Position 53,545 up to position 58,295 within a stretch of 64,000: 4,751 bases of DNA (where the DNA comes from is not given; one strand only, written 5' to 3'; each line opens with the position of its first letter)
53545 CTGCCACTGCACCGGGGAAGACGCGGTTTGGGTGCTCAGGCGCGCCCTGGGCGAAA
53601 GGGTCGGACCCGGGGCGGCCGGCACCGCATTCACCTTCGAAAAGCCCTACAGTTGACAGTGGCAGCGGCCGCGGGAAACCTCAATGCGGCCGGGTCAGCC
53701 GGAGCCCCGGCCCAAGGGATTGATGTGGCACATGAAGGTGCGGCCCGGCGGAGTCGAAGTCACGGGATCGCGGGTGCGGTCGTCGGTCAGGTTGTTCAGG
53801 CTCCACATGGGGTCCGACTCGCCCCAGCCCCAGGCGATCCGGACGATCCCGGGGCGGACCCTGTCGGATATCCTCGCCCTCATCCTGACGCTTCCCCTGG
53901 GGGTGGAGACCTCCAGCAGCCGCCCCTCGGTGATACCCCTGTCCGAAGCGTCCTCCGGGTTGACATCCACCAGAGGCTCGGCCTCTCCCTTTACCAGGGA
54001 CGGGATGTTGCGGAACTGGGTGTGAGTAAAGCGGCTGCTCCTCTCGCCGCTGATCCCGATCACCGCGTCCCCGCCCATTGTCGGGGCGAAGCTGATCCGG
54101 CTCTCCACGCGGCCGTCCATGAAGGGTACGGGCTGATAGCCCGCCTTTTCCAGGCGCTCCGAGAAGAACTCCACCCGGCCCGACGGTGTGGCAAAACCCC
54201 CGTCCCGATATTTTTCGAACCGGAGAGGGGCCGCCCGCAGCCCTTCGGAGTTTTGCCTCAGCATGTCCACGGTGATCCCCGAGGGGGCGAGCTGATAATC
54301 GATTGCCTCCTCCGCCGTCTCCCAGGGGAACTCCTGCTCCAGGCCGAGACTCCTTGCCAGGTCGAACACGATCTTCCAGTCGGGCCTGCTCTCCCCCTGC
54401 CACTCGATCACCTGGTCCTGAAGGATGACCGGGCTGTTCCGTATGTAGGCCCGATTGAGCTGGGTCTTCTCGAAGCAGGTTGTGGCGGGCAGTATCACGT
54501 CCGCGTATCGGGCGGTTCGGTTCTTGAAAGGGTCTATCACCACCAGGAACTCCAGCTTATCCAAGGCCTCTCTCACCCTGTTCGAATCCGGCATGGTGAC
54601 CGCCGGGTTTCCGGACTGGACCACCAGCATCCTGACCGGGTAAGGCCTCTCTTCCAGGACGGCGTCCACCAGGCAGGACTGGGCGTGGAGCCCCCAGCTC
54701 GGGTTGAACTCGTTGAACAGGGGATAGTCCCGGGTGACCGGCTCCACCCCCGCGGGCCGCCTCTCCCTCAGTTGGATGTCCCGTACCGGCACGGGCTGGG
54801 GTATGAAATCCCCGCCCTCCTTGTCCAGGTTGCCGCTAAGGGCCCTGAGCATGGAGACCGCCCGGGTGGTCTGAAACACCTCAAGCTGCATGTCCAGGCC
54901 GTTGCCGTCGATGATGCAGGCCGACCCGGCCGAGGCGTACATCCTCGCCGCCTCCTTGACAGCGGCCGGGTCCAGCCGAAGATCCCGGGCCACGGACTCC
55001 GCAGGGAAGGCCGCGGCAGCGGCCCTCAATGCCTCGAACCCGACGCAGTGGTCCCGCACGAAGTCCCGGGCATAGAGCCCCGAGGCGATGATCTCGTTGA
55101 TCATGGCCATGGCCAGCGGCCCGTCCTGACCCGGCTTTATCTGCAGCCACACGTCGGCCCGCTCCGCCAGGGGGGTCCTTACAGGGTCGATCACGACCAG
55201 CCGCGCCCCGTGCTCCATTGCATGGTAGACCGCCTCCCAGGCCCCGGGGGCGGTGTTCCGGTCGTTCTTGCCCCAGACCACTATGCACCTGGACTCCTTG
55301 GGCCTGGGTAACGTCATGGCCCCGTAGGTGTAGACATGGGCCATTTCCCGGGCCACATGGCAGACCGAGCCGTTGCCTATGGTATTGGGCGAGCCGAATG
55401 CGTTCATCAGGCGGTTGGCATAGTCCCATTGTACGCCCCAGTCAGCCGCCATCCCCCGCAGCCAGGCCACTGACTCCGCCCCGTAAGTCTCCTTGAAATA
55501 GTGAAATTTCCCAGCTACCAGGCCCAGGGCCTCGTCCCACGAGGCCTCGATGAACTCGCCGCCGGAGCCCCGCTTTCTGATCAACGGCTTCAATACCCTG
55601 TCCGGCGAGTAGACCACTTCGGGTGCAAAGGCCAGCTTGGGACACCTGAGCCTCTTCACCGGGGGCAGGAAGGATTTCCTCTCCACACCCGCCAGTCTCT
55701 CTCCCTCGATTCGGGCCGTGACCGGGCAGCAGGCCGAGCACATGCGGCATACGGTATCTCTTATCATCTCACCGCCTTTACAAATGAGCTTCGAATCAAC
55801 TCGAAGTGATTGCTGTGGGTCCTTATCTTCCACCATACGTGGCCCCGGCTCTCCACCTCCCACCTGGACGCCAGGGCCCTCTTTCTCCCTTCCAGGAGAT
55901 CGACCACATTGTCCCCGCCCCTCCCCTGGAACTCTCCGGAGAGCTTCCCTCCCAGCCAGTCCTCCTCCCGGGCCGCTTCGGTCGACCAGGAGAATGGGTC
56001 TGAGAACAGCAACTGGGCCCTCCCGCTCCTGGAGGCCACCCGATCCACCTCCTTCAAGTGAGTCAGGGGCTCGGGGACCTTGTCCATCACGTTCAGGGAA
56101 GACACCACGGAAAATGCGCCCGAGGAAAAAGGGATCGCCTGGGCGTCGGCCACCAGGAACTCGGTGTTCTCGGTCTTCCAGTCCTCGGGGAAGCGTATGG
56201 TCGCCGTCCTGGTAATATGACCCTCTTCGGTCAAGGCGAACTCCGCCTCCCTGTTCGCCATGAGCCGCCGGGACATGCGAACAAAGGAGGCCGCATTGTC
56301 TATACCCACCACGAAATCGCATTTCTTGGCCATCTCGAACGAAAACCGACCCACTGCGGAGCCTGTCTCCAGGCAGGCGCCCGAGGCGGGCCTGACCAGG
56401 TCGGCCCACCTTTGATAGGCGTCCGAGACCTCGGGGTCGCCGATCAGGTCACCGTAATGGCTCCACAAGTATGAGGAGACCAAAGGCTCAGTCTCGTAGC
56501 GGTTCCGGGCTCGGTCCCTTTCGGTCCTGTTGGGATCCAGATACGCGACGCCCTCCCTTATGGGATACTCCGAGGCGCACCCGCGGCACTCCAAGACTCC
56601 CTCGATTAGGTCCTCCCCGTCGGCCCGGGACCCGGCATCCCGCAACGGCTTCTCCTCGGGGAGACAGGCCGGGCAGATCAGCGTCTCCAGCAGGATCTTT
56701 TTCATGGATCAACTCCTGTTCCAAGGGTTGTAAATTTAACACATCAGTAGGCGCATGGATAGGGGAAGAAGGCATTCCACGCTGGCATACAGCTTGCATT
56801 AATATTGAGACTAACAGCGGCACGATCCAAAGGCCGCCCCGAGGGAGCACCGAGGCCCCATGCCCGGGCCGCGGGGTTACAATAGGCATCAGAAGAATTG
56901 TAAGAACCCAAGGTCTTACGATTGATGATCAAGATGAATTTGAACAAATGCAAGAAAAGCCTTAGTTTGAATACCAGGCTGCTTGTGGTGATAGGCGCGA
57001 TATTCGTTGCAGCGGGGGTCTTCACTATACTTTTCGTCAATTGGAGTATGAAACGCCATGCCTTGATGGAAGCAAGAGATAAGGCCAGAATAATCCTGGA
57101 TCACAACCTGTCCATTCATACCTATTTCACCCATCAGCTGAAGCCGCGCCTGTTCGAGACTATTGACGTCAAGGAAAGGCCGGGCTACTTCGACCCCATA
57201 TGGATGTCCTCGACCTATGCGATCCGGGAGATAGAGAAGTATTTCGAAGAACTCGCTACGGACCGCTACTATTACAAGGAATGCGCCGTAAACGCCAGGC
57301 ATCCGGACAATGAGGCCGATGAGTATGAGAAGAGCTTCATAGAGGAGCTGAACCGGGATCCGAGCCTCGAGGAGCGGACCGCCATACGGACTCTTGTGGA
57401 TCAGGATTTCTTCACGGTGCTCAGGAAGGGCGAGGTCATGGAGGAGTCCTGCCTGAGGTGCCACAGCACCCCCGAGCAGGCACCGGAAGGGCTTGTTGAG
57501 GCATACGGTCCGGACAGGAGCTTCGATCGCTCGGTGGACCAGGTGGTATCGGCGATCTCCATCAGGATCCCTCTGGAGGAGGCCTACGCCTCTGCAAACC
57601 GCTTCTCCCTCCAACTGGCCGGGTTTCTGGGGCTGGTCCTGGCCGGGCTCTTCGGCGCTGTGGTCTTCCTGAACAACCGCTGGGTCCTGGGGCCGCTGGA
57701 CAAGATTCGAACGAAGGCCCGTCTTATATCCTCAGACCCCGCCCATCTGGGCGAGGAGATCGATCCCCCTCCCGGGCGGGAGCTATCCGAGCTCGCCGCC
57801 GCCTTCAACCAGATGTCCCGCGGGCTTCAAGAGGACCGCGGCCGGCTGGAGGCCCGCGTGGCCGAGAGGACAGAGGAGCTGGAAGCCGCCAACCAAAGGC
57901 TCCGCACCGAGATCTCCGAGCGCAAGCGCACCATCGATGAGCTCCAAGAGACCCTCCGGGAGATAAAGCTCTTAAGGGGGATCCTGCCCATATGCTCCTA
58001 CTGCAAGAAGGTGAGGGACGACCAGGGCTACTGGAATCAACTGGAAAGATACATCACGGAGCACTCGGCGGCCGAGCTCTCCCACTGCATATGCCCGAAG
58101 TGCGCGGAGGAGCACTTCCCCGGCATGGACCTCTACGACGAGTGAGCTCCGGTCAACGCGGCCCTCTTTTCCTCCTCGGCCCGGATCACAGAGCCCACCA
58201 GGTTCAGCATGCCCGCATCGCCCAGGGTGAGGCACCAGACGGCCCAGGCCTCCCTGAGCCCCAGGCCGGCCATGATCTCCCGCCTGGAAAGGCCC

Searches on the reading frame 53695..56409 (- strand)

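Call 48: search_protein_families(library=pfam, proteins=[window:53695-56409:-], max_evalue=0.01)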
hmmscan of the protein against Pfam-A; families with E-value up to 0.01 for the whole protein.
window:53695-56409:- (904 aa): 2 families
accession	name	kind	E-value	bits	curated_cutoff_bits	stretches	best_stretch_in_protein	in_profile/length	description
PF00384.28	Molybdopterin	-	2.1e-46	159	24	1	271-686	1-352/353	Molybdopterin oxidoreductase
PF01568.27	Molydop_binding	-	6.2e-24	84.6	26.8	1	790-889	7-106/110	Molydopterin dinucleotide binding domain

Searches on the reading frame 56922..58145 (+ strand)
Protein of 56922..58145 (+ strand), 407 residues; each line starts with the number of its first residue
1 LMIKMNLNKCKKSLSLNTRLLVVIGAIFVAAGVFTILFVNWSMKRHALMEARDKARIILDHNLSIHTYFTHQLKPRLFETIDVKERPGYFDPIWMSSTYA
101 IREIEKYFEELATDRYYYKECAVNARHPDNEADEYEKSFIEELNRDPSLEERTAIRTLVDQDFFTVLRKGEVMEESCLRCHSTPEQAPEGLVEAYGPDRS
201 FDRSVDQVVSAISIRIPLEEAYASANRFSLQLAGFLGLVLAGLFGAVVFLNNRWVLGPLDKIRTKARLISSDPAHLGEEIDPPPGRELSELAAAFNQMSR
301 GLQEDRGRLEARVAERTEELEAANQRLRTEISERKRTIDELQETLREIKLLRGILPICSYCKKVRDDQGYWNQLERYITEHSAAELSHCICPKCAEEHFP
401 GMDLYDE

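Call 48: search_protein_families(library=pfam, proteins=[window:56922-58145:+], max_evalue=0.01)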
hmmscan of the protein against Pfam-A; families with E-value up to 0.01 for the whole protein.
window:56922-58145:+ (407 aa): 2 families
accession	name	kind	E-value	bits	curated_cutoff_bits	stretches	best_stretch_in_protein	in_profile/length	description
PF11845.13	Tll0287-like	-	5e-38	131.2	24.1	1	45-217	2-144/144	Tll0287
PF00672.30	HAMP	-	2.7e-07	31.3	25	1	252-304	3-53/53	HAMP domain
